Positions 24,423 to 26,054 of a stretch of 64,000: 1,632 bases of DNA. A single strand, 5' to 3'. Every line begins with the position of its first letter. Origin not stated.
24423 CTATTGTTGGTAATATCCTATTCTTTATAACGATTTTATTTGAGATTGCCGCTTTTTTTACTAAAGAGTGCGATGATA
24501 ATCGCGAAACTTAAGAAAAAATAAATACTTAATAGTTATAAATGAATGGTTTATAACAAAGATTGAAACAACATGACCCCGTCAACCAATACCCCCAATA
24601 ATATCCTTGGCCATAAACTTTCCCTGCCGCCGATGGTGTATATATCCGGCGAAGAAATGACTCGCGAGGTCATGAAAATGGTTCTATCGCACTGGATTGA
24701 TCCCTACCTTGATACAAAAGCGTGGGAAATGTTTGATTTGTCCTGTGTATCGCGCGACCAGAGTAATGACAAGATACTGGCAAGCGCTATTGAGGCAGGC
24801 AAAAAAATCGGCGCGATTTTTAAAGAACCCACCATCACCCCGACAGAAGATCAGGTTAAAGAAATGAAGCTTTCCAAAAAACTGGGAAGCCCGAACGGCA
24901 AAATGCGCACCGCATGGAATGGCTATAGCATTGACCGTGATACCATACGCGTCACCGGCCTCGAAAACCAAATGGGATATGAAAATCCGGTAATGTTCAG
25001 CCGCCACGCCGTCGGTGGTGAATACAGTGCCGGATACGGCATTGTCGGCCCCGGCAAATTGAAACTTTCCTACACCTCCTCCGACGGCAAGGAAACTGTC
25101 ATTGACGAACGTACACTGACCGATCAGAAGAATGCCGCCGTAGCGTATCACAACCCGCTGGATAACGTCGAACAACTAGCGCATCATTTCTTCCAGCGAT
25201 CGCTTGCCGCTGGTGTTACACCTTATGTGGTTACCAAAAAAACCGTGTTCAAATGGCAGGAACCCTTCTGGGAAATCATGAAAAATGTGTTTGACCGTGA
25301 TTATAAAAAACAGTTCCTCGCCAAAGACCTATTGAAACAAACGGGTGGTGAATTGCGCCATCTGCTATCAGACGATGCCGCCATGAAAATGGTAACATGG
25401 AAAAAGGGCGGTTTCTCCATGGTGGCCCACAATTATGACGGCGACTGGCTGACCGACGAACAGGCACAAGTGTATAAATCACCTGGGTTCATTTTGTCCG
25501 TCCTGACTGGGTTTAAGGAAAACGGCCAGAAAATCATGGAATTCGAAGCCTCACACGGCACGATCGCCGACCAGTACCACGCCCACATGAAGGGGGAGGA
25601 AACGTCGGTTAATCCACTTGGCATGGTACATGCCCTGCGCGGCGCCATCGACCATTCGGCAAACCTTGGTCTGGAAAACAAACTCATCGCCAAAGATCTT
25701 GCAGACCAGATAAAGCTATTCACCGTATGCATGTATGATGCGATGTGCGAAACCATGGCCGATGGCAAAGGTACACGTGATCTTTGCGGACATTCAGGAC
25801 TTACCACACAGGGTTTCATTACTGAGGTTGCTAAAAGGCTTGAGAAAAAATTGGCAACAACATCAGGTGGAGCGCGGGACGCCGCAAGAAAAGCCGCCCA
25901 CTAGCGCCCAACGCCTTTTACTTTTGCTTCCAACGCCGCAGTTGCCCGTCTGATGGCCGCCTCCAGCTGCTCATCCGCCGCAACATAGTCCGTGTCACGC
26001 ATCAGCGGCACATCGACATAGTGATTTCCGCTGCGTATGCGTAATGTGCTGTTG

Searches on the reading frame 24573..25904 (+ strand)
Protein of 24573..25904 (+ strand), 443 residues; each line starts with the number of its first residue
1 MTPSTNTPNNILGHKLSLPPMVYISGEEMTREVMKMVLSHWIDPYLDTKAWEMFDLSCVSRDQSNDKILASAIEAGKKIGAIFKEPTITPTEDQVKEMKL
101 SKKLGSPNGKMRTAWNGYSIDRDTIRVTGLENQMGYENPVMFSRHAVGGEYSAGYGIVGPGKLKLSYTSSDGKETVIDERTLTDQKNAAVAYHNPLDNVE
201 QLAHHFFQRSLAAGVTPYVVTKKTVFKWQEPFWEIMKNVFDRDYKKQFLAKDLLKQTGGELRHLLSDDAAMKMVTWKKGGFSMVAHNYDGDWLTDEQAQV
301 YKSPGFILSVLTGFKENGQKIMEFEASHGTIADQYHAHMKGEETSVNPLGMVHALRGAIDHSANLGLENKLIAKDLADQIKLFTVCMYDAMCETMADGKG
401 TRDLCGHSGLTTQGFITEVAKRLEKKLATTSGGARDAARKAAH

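Call 20: search_protein_families(library=pfam, proteins=[window:24573-25904:+], max_evalue=0.001)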
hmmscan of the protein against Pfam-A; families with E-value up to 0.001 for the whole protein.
window:24573-25904:+ (443 aa): 1 family
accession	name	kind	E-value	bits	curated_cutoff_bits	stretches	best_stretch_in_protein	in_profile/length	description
PF00180.25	Iso_dh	-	1.5e-21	77.5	27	1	25-419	10-348/348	Isocitrate/isopropylmalate dehydrogenase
